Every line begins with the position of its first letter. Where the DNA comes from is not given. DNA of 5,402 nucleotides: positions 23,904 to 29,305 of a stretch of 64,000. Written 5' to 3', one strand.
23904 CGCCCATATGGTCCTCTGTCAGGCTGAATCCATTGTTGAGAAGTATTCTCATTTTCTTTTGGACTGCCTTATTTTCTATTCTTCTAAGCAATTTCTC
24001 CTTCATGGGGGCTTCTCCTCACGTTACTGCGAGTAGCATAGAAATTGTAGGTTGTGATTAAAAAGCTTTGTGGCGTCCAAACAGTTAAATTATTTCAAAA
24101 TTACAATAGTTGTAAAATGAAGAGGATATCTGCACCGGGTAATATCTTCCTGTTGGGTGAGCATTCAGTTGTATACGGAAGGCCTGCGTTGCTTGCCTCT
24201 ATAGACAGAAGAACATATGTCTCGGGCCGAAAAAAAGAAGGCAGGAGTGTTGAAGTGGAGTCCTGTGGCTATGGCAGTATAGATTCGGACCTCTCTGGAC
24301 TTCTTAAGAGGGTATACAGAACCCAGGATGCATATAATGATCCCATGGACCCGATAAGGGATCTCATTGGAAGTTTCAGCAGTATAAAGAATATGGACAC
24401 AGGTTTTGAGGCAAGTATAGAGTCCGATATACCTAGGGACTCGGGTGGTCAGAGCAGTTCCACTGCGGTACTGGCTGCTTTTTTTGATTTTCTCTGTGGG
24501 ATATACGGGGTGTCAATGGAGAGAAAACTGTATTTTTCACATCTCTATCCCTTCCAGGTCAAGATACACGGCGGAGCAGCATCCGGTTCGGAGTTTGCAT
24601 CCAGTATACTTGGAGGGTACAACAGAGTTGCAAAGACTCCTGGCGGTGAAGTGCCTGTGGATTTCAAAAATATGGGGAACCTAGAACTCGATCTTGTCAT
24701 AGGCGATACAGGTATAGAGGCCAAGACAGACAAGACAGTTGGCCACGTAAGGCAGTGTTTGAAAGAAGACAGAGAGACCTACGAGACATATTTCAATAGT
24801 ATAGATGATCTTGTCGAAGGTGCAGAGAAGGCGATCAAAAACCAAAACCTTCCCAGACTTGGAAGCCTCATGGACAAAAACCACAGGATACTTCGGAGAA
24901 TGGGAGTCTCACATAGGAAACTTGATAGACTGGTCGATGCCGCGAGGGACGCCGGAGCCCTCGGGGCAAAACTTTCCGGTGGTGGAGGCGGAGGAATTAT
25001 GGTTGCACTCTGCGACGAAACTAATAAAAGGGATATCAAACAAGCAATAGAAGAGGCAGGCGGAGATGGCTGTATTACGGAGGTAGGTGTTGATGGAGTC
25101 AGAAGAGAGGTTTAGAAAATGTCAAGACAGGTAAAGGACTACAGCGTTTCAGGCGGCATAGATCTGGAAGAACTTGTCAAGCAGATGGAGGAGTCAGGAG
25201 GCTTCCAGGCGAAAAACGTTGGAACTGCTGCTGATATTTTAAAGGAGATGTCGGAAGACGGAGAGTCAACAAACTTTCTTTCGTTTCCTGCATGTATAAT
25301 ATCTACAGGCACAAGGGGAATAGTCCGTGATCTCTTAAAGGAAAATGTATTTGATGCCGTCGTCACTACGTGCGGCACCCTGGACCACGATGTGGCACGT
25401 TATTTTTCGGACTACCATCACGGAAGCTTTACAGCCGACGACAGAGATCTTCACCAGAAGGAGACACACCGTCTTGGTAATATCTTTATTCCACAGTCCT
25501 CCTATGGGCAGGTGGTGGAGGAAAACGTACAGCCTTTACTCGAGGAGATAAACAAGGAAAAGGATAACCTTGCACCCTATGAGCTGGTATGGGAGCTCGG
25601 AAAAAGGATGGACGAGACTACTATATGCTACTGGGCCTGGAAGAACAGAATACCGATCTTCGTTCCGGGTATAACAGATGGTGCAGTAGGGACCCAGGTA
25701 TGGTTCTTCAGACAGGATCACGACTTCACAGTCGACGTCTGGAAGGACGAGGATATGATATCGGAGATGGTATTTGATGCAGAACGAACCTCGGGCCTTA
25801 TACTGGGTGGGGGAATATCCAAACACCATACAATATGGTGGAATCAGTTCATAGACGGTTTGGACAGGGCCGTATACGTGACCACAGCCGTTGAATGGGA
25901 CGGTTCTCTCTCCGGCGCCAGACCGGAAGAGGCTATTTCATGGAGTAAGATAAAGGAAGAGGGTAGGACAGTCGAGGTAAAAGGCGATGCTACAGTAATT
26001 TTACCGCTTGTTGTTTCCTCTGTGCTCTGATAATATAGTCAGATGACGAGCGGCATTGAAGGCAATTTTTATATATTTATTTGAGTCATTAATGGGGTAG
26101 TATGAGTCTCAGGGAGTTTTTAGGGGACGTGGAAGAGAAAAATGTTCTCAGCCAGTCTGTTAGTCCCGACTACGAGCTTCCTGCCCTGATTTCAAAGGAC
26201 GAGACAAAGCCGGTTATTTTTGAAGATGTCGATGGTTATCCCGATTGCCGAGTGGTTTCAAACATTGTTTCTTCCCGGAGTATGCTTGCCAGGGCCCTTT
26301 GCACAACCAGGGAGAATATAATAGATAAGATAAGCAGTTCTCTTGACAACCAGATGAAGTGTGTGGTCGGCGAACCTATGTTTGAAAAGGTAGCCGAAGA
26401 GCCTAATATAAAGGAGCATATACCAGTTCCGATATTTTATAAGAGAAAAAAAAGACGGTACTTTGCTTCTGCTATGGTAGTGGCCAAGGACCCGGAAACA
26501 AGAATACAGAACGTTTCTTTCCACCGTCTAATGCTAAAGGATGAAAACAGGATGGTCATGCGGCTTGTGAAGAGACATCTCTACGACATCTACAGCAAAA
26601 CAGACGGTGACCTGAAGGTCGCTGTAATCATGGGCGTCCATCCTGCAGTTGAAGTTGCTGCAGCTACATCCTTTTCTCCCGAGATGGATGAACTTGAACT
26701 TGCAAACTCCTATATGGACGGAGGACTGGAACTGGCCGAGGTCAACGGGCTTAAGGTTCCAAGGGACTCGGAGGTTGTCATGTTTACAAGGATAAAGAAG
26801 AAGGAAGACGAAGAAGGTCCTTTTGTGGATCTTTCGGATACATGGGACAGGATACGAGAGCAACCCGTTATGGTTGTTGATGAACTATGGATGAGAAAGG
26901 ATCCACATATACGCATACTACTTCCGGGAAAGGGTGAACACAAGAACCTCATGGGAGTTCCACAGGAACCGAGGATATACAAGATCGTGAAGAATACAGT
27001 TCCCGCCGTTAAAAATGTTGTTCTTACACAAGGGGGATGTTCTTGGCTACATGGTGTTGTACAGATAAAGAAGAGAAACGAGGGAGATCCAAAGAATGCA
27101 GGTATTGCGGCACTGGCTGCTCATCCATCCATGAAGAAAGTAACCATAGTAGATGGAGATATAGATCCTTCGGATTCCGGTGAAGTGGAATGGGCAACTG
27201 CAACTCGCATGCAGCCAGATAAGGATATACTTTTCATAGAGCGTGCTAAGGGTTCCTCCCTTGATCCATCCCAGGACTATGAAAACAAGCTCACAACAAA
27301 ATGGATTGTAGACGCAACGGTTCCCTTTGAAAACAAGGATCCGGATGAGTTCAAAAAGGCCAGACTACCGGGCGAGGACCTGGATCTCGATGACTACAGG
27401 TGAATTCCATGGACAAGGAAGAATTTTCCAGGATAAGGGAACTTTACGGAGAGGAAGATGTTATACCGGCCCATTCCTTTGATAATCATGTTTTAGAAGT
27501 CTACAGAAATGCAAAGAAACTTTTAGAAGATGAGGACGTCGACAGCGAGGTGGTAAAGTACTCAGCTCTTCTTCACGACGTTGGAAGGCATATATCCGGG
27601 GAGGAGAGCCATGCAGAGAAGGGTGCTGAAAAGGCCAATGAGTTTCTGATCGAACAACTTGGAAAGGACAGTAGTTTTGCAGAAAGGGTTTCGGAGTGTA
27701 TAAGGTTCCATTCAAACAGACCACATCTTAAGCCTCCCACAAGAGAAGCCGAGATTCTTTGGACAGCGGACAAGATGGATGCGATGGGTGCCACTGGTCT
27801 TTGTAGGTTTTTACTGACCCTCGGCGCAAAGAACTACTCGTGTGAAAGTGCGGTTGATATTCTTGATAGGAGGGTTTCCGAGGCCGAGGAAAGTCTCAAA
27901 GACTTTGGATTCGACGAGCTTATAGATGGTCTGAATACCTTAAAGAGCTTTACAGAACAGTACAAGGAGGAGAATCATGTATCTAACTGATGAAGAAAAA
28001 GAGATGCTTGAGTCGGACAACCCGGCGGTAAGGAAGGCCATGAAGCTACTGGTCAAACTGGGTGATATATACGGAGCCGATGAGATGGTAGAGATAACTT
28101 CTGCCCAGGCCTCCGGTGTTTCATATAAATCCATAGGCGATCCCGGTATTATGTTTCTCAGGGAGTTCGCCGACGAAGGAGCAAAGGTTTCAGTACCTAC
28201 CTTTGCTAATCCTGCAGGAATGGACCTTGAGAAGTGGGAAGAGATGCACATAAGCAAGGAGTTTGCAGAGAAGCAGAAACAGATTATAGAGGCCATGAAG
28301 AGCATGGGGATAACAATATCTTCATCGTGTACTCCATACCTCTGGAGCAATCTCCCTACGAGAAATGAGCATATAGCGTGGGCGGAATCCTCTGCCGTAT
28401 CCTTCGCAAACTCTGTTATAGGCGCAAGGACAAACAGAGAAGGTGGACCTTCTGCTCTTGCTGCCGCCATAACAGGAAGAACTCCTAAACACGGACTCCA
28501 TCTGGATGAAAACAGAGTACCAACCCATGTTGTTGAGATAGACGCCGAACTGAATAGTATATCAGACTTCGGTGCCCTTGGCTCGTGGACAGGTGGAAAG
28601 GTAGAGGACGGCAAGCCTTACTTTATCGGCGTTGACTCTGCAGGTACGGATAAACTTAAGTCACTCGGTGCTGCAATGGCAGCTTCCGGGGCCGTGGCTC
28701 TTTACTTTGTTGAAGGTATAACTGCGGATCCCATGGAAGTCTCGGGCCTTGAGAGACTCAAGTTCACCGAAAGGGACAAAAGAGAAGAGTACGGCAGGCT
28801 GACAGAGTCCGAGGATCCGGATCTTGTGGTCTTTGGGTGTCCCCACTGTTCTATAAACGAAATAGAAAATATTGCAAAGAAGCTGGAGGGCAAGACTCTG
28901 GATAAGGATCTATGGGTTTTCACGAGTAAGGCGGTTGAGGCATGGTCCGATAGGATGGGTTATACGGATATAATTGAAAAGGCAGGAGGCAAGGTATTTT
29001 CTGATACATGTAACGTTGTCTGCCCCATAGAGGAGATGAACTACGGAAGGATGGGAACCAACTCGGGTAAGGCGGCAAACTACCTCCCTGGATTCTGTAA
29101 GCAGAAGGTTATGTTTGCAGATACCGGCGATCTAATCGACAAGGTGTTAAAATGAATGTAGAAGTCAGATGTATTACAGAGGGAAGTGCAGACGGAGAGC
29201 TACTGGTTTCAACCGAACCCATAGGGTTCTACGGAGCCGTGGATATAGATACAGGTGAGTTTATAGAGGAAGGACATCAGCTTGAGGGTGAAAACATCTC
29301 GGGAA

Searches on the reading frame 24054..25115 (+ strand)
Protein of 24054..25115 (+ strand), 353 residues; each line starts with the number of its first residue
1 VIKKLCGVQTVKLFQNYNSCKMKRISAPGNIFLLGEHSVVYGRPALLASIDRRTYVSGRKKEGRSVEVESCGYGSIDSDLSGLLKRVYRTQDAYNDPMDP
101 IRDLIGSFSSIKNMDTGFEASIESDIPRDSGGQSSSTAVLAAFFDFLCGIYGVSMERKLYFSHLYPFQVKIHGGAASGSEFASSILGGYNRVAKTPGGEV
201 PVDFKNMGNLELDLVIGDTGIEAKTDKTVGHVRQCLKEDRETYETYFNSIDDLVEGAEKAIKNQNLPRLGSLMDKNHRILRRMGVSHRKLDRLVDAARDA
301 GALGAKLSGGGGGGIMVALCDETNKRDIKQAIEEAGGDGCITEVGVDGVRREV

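Call 42: search_protein_families(library=pfam, proteins=[window:24054-25115:+], max_evalue=0.00001)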
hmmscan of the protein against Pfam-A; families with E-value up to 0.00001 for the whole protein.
window:24054-25115:+ (353 aa): 1 family
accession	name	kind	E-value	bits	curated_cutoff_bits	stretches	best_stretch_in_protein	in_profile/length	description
PF08544.19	GHMP_kinases_C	-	3.9e-15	56.4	21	1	258-336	2-83/85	GHMP kinases C terminal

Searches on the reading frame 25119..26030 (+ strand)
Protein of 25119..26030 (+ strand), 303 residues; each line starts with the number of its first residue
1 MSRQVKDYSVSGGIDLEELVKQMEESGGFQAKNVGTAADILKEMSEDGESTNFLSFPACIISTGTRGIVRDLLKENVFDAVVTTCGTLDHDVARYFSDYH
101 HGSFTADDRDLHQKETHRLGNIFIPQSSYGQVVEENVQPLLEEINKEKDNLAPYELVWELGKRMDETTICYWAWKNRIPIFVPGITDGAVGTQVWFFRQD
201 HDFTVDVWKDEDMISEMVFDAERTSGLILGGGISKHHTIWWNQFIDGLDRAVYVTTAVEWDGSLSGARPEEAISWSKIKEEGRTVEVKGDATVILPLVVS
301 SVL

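Call 42: search_protein_families(library=pfam, proteins=[window:25119-26030:+], max_evalue=0.00001)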
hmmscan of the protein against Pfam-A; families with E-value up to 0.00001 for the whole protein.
window:25119-26030:+ (303 aa): 1 family
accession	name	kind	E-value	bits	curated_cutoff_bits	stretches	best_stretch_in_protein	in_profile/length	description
PF01916.23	DS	-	1.2e-104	350.1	27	1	18-301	1-287/288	Deoxyhypusine synthase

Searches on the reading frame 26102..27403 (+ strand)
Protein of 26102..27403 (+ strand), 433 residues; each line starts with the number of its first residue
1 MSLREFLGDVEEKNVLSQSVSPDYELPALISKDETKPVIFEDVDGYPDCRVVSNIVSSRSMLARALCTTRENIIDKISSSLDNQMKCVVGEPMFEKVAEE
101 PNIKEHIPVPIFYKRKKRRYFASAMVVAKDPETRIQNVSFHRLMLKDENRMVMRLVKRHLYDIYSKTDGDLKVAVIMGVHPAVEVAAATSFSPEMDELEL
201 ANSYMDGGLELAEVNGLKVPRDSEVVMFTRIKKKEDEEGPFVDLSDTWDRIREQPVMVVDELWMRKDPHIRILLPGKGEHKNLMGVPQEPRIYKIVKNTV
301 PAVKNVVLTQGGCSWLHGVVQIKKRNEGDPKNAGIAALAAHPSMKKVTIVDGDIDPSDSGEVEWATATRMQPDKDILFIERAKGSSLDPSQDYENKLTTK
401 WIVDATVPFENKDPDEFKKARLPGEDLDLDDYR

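Call 42: search_protein_families(library=pfam, proteins=[window:26102-27403:+], max_evalue=0.00001)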
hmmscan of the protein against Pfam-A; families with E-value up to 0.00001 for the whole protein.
window:26102-27403:+ (433 aa): 3 families
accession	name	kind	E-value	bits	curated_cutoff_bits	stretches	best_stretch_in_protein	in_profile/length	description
PF01977.22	UbiD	-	2e-42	145.1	23.3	1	93-277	10-205/206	3-octaprenyl-4-hydroxybenzoate carboxy-lyase Rift-related domain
PF20696.2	UbiD_C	-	3.5e-35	121.2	24.2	1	282-405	2-127/127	3-octaprenyl-4-hydroxybenzoate carboxy-lyase C-terminal domain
PF20695.2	UbiD_N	-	5.7e-10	39.6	24.3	1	17-79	14-76/78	3-octaprenyl-4-hydroxybenzoate carboxy-lyase N-terminal domain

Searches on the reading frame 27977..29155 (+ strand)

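Call 42: search_protein_families(library=pfam, proteins=[window:27977-29155:+], max_evalue=0.00001)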
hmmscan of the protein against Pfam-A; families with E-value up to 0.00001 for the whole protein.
window:27977-29155:+ (392 aa): 1 family
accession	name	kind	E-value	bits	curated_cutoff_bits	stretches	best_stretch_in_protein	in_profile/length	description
PF04412.18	AcnX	-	2.2e-150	501.3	31.5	1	1-387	1-399/400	Aconitase X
